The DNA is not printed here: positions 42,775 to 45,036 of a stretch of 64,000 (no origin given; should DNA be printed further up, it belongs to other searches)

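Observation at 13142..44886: Candidate S-layer protein O-glycosylation island: PglC-type initiator + MsbA/PglK-type ABC exporter + Wzy_C-type ligase, with no Wzx/Wzy/Wzz/LCP/CsaB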

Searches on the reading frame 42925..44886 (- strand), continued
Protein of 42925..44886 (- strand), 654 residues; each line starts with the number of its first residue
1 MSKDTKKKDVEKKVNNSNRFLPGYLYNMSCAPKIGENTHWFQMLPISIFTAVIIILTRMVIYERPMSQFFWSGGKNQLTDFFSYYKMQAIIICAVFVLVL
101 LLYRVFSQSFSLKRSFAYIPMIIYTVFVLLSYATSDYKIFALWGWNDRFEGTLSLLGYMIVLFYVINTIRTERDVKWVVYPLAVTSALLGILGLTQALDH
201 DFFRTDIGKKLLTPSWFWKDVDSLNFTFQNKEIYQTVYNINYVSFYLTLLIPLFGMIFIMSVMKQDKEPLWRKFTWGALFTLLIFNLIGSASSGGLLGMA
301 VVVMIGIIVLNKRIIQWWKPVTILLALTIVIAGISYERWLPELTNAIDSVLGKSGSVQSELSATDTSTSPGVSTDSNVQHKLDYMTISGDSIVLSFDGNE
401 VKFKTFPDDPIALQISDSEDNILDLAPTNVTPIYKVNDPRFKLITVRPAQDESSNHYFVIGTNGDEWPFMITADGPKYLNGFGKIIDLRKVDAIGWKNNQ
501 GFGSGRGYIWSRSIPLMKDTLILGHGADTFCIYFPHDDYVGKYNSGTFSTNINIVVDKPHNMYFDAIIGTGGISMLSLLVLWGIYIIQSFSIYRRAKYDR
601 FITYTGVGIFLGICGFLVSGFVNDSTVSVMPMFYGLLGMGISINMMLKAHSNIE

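Call 66: find_homologous_proteins(query=P0367, max_evalue=1e-20)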
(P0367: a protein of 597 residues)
Query P0367 (597 aa): 552 proteins with E <= 1e-20 among 8000 candidates; the best 120 are listed.
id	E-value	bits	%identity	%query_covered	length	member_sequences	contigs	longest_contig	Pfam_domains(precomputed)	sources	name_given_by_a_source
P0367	0.0e+0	1282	100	100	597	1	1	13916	PF04932.21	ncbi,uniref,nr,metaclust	ncbi:O-Antigen ligase [Caloramator mitchellensis]|uniref:O-Antigen ligase n=1 Tax=Caloramator mitche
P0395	4.3e-154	533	46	96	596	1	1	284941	PF04932.21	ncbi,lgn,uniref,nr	ncbi:O-Antigen ligase [Caloramator quimbayensis]|uniref:O-Antigen ligase n=1 Tax=Caloramator quimbay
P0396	1.1e-151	525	46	95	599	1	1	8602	PF04932.21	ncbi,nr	ncbi:MAG: O-antigen ligase family protein [Caloramator sp.]|nr:O-antigen ligase family protein [Calo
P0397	1.5e-149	518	45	100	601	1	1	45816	PF04932.21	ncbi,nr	ncbi:MAG: O-antigen ligase family protein [Caloramator sp.]|nr:O-antigen ligase family protein [Calo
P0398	2.1e-141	491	40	100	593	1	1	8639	PF04932.21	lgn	-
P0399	2.2e-140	487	40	100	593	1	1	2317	PF04932.21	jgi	jgi:O-antigen ligase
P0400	2.0e-135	471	42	98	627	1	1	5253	PF04932.21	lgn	-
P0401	6.1e-134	466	40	99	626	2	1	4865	PF04932.21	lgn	-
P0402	8.4e-134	466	40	99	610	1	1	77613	PF04932.21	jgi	jgi:hypothetical protein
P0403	2.7e-133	464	41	97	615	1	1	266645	PF04932.21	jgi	jgi:O-antigen ligase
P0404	7.3e-133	463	39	98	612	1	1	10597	PF04932.21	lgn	-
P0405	2.8e-132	461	40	96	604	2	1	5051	PF04932.21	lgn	-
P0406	2.9e-131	457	39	99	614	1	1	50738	PF04932.21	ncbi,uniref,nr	ncbi:O-antigen ligase [Clostridium sp. DJ247]|uniref:O-antigen ligase family protein n=1 Tax=Clostri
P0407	5.0e-130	453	39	99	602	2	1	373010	PF04932.21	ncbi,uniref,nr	ncbi:O-antigen ligase family protein [Clostridium tagluense]|uniref:O-antigen ligase family protein 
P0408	6.9e-130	453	38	97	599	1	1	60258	PF04932.21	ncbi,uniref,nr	ncbi:O-antigen ligase [Clostridium tepidiprofundi DSM 19306]|uniref:O-antigen ligase n=1 Tax=Clostri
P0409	1.6e-129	451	40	100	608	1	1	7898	PF04932.21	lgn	-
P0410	1.8e-129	451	39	98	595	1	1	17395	PF04932.21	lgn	-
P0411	2.1e-129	451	37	98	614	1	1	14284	PF04932.21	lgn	-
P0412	3.9e-129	450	39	97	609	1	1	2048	PF04932.21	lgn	-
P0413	7.0e-129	449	37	100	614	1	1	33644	PF04932.21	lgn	-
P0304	1.1e-128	449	38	97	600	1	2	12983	PF04932.21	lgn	-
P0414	1.7e-128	448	38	98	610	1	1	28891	PF04932.21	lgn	-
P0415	2.0e-128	448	39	95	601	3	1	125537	PF04932.21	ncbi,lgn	-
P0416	3.9e-127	444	39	98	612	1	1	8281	PF04932.21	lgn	-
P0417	4.1e-127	444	39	97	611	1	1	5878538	PF04932.21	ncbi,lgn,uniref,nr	ncbi:O-antigen ligase family protein [Clostridium sp. OS1-26]|uniref:O-antigen ligase family protein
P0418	5.5e-127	443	39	98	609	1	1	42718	PF04932.21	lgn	-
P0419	5.6e-127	443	39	100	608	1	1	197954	PF04932.21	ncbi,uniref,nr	ncbi:O-antigen ligase [Clostridium sp. CF012]|uniref:O-antigen ligase family protein n=1 Tax=Clostri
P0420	9.3e-127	442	37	100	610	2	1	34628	PF04932.21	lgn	-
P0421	3.4e-126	441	38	96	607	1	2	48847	PF04932.21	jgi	-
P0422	4.3e-126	440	39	98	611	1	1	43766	PF04932.21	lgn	-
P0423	5.9e-126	440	36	99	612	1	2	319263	PF04932.21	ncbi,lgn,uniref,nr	ncbi:O-antigen ligase family protein [Clostridium magnum]|uniref:O-antigen ligase n=1 Tax=Clostridiu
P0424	7.8e-126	439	38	96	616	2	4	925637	PF04932.21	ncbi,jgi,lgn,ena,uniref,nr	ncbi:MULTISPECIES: O-antigen ligase family protein [Desulfosporosinus]|uniref:O-Antigen ligase n=1 T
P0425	7.9e-126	439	38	98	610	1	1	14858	PF04932.21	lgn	-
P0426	2.4e-125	438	38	96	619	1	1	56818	PF04932.21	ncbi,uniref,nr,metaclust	ncbi:hypothetical protein UF75_1506 [Desulfosporosinus sp. I2]|uniref:O-antigen ligase family protei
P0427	3.0e-125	437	39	97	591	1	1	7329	PF04932.21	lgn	-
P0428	4.3e-125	437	40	97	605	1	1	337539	PF04932.21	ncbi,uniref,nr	ncbi:O-antigen ligase family protein [Clostridium sp. CX1]|uniref:O-antigen ligase family protein n=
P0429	4.6e-125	437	38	97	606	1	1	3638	PF04932.21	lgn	-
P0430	4.7e-125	437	36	100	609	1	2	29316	PF04932.21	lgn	-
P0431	6.5e-125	436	37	99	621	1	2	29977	PF04932.21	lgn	-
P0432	6.5e-125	436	37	100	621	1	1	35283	PF04932.21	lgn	-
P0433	1.8e-124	435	40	96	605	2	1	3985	PF04932.21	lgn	-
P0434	1.8e-124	435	39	95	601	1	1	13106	PF04932.21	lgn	-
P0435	3.4e-124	434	38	95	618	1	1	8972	PF04932.21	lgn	-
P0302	6.8e-124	433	39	96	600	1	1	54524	PF04932.21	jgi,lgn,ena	-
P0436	1.5e-123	432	37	98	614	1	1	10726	PF04932.21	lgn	-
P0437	6.3e-123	430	37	99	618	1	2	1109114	PF04932.21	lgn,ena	-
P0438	2.5e-122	428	37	100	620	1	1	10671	PF04932.21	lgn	-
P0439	4.4e-122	427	37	98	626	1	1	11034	PF04932.21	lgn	-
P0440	5.5e-122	427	37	98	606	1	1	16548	PF04932.21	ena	-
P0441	1.3e-121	425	38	98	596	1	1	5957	PF04932.21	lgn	-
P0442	1.6e-121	425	37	96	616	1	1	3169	PF04932.21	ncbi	ncbi:MAG: O-antigen ligase family protein, partial [Mobilitalea sp.]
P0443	3.1e-121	424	38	99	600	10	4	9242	PF04932.21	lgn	-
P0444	3.4e-121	424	36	95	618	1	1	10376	PF04932.21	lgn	-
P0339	4.0e-121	424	39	98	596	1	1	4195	PF04932.21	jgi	jgi:hypothetical protein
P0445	6.8e-121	423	37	99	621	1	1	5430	PF04932.21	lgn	-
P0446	3.0e-120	421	37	100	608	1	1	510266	PF04932.21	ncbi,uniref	ncbi:O-antigen ligase family protein [Clostridium malenominatum]|uniref:O-antigen ligase family prot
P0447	3.8e-120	421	39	96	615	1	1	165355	PF04932.21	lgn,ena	-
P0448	2.3e-119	418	36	100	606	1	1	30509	PF04932.21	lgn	-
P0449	4.9e-119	417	37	100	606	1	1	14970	PF04932.21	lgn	-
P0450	6.0e-119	417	37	100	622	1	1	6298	PF04932.21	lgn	-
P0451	7.0e-119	416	36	100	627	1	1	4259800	PF04932.21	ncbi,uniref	ncbi:polymerase [Desulfitobacterium sp. Sab5]|uniref:O-antigen ligase family protein n=1 Tax=Desulfi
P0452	1.2e-118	416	40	96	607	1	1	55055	PF04932.21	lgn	-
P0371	1.8e-118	415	37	99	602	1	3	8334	PF04932.21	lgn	-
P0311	2.3e-118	415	38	99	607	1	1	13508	PF04932.21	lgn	-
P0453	1.2e-117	412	36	99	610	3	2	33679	PF04932.21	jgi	-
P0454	6.6e-117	410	38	95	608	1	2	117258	PF04932.21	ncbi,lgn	-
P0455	6.7e-117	410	36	99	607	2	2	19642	PF04932.21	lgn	-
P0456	7.6e-117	410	38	98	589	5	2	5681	PF04932.21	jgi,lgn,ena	-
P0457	8.1e-117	410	37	96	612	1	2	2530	PF04932.21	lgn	-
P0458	8.5e-117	409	37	99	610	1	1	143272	PF04932.21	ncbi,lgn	ncbi:MAG: O-antigen ligase family protein [Desulfitobacterium sp.]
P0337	1.3e-116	409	38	98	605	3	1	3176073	PF04932.21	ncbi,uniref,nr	ncbi:O-antigen ligase family protein [Desulfitobacterium metallireducens]|uniref:Polymerase n=1 Tax=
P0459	1.3e-116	409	37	95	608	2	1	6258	PF04932.21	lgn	-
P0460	1.3e-116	409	38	95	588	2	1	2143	PF04932.21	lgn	-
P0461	1.6e-116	409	38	97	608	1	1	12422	PF16316.11,PF04932.21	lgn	-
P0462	1.7e-116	409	39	95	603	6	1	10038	PF04932.21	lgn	-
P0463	1.8e-116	408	38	99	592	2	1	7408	PF04932.21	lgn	-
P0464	3.0e-116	408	37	98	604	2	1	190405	PF04932.21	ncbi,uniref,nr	ncbi:O-antigen ligase family protein [Clostridium tyrobutyricum]|uniref:O-antigen ligase family prot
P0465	6.4e-116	407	36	96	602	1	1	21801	PF04932.21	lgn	-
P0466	1.5e-115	405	37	100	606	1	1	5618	PF04932.21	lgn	-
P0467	2.0e-115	405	38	96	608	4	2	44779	PF16316.11,PF04932.21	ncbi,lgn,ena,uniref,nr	ncbi:MAG: hypothetical protein GT601_16930 [Acidaminobacter sp.]|uniref:O-antigen ligase family prot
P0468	2.0e-115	405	36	98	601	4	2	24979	PF04932.21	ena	-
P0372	2.1e-115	405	38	98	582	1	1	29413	PF04932.21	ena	-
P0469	3.4e-115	404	37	98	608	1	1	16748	PF04932.21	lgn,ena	-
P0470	3.8e-115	404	38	98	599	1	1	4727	PF04932.21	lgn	-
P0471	3.8e-115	404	37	98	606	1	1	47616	PF04932.21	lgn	-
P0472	3.8e-115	404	36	99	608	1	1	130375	PF04932.21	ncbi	ncbi:MAG: O-antigen ligase family protein [Desulfitobacterium sp.]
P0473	7.8e-115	403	39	96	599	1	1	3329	PF04932.21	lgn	-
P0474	8.5e-115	403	39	96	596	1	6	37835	PF04932.21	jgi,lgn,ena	-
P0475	1.3e-114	402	37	98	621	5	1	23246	PF04932.21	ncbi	-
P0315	2.4e-114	401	36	100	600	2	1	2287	PF04932.21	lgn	-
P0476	2.5e-114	401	36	100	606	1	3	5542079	PF04932.21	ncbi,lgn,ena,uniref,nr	ncbi:Lipid A core - O-antigen ligase and related enzymes [Desulfitobacterium sp. LBE]|uniref:O-antig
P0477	2.6e-114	401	38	96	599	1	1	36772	PF04932.21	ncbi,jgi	ncbi:MAG: O-antigen ligase family protein [Acetivibrionales bacterium]|jgi:hypothetical protein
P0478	3.6e-114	401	37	97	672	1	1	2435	PF04932.21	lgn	-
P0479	5.7e-114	400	37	99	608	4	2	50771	PF04932.21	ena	-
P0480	1.6e-113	399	36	99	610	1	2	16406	PF04932.21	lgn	-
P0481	2.2e-113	398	38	97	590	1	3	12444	PF04932.21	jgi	-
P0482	2.3e-113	398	38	98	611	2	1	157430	PF04932.21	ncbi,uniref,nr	ncbi:O-antigen ligase family protein [Selenihalanaerobacter shriftii]|uniref:O-antigen ligase family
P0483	2.9e-113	398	37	97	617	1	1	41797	PF04932.21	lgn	-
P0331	6.3e-113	397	39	96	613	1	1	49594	PF04932.21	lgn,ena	-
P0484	1.3e-112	396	38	97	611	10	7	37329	PF04932.21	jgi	jgi:O-antigen ligase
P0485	2.9e-112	394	38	97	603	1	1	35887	PF04932.21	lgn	-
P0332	3.6e-112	394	38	98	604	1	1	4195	PF04932.21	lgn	-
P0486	4.0e-112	394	34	97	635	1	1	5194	PF04932.21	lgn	-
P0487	6.9e-112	393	37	100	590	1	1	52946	PF04932.21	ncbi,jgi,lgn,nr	ncbi:MAG: O-antigen polymerase [Candidatus Frackibacter sp. T328-2]|nr:MAG: O-antigen polymerase [Ca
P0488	8.9e-112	393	37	98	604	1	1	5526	PF04932.21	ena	-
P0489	1.3e-111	392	38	96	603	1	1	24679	PF04932.21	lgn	-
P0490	1.4e-111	392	37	99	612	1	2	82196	PF04932.21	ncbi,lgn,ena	-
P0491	1.6e-111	392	38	97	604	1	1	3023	PF04932.21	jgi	-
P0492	1.7e-111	392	37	98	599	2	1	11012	PF04932.21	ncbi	-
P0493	1.8e-111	392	35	98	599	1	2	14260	PF04932.21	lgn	-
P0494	2.0e-111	392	37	96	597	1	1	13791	PF04932.21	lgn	-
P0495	2.1e-111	392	35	98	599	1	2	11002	PF04932.21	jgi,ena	-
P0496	2.1e-111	392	35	98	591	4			PF04932.21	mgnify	mgnify:FL=1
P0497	5.4e-111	390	37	97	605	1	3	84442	PF04932.21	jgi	jgi:hypothetical protein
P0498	6.4e-111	390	37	98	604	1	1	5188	PF04932.21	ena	-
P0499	8.0e-111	390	37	98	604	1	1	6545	PF04932.21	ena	-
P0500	8.2e-111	390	37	98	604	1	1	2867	PF04932.21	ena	-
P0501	1.0e-110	389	35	98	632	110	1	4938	PF04932.21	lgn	-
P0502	1.3e-110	389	37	98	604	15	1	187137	PF04932.21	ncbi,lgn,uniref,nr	ncbi:O-antigen ligase family protein [Halanaerobium congolense]|uniref:O-antigen ligase family prote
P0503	1.5e-110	389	37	97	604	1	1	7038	PF04932.21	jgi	-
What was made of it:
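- Some sources name homologues 'polymerase' (call 66).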

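Call 67: find_encoding_contigs(protein=P0502, flank=10000, max_places=1)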
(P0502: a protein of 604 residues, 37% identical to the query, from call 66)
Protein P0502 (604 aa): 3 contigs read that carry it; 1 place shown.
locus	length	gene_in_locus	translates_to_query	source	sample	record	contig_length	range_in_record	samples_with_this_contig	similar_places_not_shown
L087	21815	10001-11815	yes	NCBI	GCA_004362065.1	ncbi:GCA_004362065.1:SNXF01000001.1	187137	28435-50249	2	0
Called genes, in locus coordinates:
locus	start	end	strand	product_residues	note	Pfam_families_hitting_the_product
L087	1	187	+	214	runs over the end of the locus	PF01135:PCMT, PF01596:Methyltransf_3, PF12847:Methyltransf_18 (weak), PF01189:Methyltr_RsmB-F (faint), PF13847:Methyltransf_31 (weak), PF13578:Methyltransf_24, PF13649:Methyltransf_25 (weak)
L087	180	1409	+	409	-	PF01136:Peptidase_U32, PF16325:Peptidase_U32_C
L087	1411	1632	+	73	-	PF16256:DUF4911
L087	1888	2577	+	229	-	PF01471:PG_binding_1, PF07486:Hydrolase_2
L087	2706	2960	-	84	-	PF04014:MazE_antitoxin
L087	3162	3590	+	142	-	PF01475:FUR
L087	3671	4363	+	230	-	PF00027:cNMP_binding, PF13545:HTH_Crp_2, PF00325:Crp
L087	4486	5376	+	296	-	PF08501:Shikimate_dh_N, PF01488:Shikimate_DH, PF03435:Sacchrp_dh_NADP (faint), PF18317:SDH_C (weak)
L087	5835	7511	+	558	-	PF05157:MshEN, PF00437:T2SSE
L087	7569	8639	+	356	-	PF00437:T2SSE, PF13555:AAA_29 (faint)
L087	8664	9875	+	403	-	PF28597:T2SSF_N, PF00482:T2SSF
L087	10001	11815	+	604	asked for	PF04932:Wzy_C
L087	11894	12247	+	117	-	PF07963:N_methyl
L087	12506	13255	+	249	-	PF06750:A24_N_bact, PF01478:Peptidase_A24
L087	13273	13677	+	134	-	PF07963:N_methyl (weak)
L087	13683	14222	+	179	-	-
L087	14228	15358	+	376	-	-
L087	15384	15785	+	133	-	PF07963:N_methyl (weak)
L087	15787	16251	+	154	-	PF07963:N_methyl (weak)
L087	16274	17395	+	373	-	-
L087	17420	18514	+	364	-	PF11104:PilM_2, PF06723:MreB_Mbl (faint), PF14450:FtsA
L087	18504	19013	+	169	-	PF05137:PilN (weak)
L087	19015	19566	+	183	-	-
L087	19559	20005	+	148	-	-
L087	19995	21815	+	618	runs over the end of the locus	PF03958:Secretin_N (faint), PF21305:type_II_gspD_N0 (weak), PF24471:KH_DEAH11 (faint), PF00263:Secretin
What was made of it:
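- Tried and rejected: Diderm Halanaerobiales do have family members, but there the gene sits in a pilus operon (call 67).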

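Call 68: find_encoding_contigs(protein=P0337, flank=10000, max_places=1)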
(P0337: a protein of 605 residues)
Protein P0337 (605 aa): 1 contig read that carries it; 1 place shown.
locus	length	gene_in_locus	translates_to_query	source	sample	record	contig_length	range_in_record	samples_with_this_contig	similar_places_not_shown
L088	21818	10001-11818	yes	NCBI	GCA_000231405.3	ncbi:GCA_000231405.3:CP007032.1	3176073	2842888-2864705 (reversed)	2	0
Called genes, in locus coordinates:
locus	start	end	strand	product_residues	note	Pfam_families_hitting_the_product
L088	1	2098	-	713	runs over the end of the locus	PF04122:CW_binding_2, PF00704:Glyco_hydro_18, PF03644:Glyco_hydro_85 (weak)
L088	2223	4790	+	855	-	PF00082:Peptidase_S8, PF04122:CW_binding_2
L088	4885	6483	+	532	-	PF04122:CW_binding_2, PF01520:Amidase_3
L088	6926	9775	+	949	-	PF04122:CW_binding_2, PF13753:SWM_repeat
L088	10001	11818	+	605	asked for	PF04932:Wzy_C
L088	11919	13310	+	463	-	PF13727:CoA_binding_3, PF02397:Bac_transf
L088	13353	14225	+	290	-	PF00535:Glycos_transf_2, PF13641:Glyco_tranf_2_3, PF13632:Glyco_trans_2_3 (faint), PF02709:Glyco_transf_7C (weak)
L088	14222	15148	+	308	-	PF00535:Glycos_transf_2, PF13641:Glyco_tranf_2_3 (weak)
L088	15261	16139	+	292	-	PF00483:NTP_transferase, PF12804:NTP_transf_3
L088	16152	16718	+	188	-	PF00908:dTDP_sugar_isom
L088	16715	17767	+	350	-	-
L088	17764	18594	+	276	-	PF01061:ABC2_membrane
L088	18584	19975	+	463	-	PF00005:ABC_tran, PF13476:AAA_23 (weak), PF13555:AAA_29 (faint), PF14524:Wzt_C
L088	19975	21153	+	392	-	PF13469:Sulfotransfer_3 (faint)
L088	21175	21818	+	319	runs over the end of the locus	PF00535:Glycos_transf_2, PF10111:Glyco_tranf_2_2 (weak), PF13641:Glyco_tranf_2_3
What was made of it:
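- Closest known: S-layer glycosylation. Same: A homologue of the window's ligase lies in exactly such a layout in Desulfitobacterium (call 68).
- In Desulfitobacterium metallireducens the layout is surface proteins, ligase, WbaP-type PGT, rhamnose genes, Wzm/Wzt (call 68). The pilin-operon and S-layer-cluster contexts of family members point to protein acceptors (calls 67, 68).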
